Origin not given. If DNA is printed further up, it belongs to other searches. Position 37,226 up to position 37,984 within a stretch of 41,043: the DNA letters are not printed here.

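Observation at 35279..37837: Sigma-54 enhancer-binding protein fused to a periplasmic CHASE2 sensor and anchored by four TM helices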

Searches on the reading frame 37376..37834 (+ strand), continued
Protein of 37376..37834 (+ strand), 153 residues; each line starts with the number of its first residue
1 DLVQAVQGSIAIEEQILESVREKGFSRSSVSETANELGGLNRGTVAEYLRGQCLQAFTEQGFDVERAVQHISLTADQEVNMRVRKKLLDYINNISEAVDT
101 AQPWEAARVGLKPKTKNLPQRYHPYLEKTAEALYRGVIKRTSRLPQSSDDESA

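Call 58: search_protein_families(library=pfam, proteins=[P0286, P0293, P0325, P0348, P0388, P0300, P0331, P0244, P0376, P0386], max_evalue=0.00001)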
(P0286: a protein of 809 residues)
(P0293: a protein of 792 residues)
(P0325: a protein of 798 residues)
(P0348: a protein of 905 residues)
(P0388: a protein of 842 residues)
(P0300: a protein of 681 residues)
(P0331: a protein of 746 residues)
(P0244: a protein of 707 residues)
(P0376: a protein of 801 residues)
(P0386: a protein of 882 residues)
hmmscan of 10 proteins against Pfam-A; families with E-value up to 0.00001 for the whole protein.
P0286 (809 aa): 7 families
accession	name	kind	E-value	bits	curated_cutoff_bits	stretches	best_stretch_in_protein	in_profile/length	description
PF00158.32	Sigma54_activat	-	6.5e-70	234.6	20.2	1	431-598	1-168/168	Sigma-54 interaction domain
PF05226.16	CHASE2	-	1.5e-29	103.8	26.3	1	29-293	7-251/257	CHASE2 domain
PF14532.12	Sigma54_activ_2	-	2e-22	80.4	25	1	434-602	3-138/138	Sigma-54 interaction domain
PF25601.1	AAA_lid_14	-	1.2e-18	67.1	27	1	603-678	1-78/87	AAA+ ATPase lid domain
PF07724.20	AAA_2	-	2.2e-09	38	27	1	453-584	4-136/166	AAA domain (Cdc48 subfamily)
PF07728.20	AAA_5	-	3e-08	34.2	22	1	455-575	2-125/139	AAA domain (dynein-related subfamily)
PF00004.35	AAA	-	1.5e-06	29.1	21.2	1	455-577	1-113/131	ATPase family associated with various cellular activities (AAA)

P0293 (792 aa): 4 families
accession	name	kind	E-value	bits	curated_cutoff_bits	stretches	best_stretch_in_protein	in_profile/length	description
PF00158.32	Sigma54_activat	-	3.1e-70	235.7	20.2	1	414-580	1-167/168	Sigma-54 interaction domain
PF05226.16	CHASE2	-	1.4e-27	97.4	26.3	1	30-273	31-255/257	CHASE2 domain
PF14532.12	Sigma54_activ_2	-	2.3e-18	67.2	25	1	421-585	7-138/138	Sigma-54 interaction domain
PF25601.1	AAA_lid_14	-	6.4e-11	42.4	27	1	586-658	1-77/87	AAA+ ATPase lid domain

P0325 (798 aa): 6 families
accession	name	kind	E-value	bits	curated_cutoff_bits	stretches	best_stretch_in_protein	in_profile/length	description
PF00158.32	Sigma54_activat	-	5.9e-70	234.7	20.2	1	422-586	3-167/168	Sigma-54 interaction domain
PF05226.16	CHASE2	-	1.4e-24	87.5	26.3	1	32-295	17-253/257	CHASE2 domain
PF14532.12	Sigma54_activ_2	-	8.5e-22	78.3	25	1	425-591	5-138/138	Sigma-54 interaction domain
PF25601.1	AAA_lid_14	-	4.9e-14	52.4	27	1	592-669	1-80/87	AAA+ ATPase lid domain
PF07728.20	AAA_5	-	7.8e-08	32.9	22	1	444-571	2-129/139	AAA domain (dynein-related subfamily)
PF00004.35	AAA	-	3.1e-07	31.4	21.2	1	444-567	1-114/131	ATPase family associated with various cellular activities (AAA)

P0348 (905 aa): 5 families
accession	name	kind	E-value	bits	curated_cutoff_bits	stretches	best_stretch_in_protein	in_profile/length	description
PF00158.32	Sigma54_activat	-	1.1e-71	240.4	20.2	1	517-682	2-167/168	Sigma-54 interaction domain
PF05226.16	CHASE2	-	2.9e-35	122.5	26.3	1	67-378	2-252/257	CHASE2 domain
PF14532.12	Sigma54_activ_2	-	6.7e-22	78.7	25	1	518-687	2-138/138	Sigma-54 interaction domain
PF25601.1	AAA_lid_14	-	5.5e-19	68.2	27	1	689-768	2-81/87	AAA+ ATPase lid domain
PF07728.20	AAA_5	-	3.2e-09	37.4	22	1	539-659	1-124/139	AAA domain (dynein-related subfamily)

P0388 (842 aa): 5 families
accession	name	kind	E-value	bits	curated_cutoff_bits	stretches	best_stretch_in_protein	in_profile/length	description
PF00158.32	Sigma54_activat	-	1.3e-67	227.2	20.2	1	478-641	5-168/168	Sigma-54 interaction domain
PF05226.16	CHASE2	-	9.7e-46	156.8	26.3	1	25-326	6-256/257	CHASE2 domain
PF14532.12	Sigma54_activ_2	-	5.5e-22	78.9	25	1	480-645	6-138/138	Sigma-54 interaction domain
PF25601.1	AAA_lid_14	-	3e-21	75.5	27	1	646-720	1-75/87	AAA+ ATPase lid domain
PF07728.20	AAA_5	-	1e-07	32.5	22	1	497-618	1-125/139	AAA domain (dynein-related subfamily)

P0300 (681 aa): 7 families
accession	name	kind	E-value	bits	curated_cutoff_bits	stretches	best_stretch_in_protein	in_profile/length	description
PF00158.32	Sigma54_activat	-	8.8e-70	234.2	20.2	1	301-467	1-167/168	Sigma-54 interaction domain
PF25601.1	AAA_lid_14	-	3.6e-22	78.4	27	1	473-553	1-81/87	AAA+ ATPase lid domain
PF14532.12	Sigma54_activ_2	-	3.8e-18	66.5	25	1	303-472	2-138/138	Sigma-54 interaction domain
PF07728.20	AAA_5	-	6.7e-11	42.8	22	1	324-448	1-128/139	AAA domain (dynein-related subfamily)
PF05226.16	CHASE2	-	7.1e-11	42.6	26.3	1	11-150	128-254/257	CHASE2 domain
PF07724.20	AAA_2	-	1.5e-07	32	27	1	325-453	6-135/166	AAA domain (Cdc48 subfamily)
PF00004.35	AAA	-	8.2e-06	26.7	21.2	0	325-454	1-123/131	ATPase family associated with various cellular activities (AAA)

P0331 (746 aa): 7 families
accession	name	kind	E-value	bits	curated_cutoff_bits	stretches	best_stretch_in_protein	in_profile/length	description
PF00158.32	Sigma54_activat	-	6.1e-69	231.5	20.2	1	372-536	3-167/168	Sigma-54 interaction domain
PF05226.16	CHASE2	-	6.6e-22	78.7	26.3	1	5-259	20-254/257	CHASE2 domain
PF14532.12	Sigma54_activ_2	-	9.5e-21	74.9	25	1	374-541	4-138/138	Sigma-54 interaction domain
PF25601.1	AAA_lid_14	-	3e-14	53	27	1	543-620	2-81/87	AAA+ ATPase lid domain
PF07728.20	AAA_5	-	3.9e-07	30.6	22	1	393-514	1-125/139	AAA domain (dynein-related subfamily)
PF07724.20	AAA_2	-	8.9e-07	29.5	27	0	393-522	5-135/166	AAA domain (Cdc48 subfamily)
PF00004.35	AAA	-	5.9e-06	27.2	21.2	0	394-517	1-114/131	ATPase family associated with various cellular activities (AAA)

P0244 (707 aa): 2 families
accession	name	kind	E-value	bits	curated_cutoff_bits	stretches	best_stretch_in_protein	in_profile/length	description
PF05226.16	CHASE2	-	2.4e-33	116.3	26.3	1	15-349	2-256/257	CHASE2 domain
PF25601.1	AAA_lid_14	-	2.7e-10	40.4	27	1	503-559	20-74/87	AAA+ ATPase lid domain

P0376 (801 aa): 5 families
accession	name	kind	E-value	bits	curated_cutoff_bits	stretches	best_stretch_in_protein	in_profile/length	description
PF00158.32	Sigma54_activat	-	4.6e-71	238.4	20.2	1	451-611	7-167/168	Sigma-54 interaction domain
PF05226.16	CHASE2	-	3.1e-25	89.7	26.3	1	18-326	4-255/257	CHASE2 domain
PF25601.1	AAA_lid_14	-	7.5e-19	67.8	27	1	617-691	1-81/87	AAA+ ATPase lid domain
PF14532.12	Sigma54_activ_2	-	1.5e-18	67.8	25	1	453-616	8-138/138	Sigma-54 interaction domain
PF07728.20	AAA_5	-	2.6e-10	40.9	22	1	469-589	2-125/139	AAA domain (dynein-related subfamily)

P0386 (882 aa): 5 families
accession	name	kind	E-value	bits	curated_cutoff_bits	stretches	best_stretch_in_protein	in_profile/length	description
PF00158.32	Sigma54_activat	-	2.3e-71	239.3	20.2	1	496-657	6-167/168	Sigma-54 interaction domain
PF05226.16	CHASE2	-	2e-39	136.2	26.3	1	18-343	3-253/257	CHASE2 domain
PF14532.12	Sigma54_activ_2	-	2e-21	77.1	25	1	497-662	6-138/138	Sigma-54 interaction domain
PF25601.1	AAA_lid_14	-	1.8e-19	69.8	27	1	663-744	1-81/87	AAA+ ATPase lid domain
PF07728.20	AAA_5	-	1.3e-09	38.7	22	1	515-637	2-127/139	AAA domain (dynein-related subfamily)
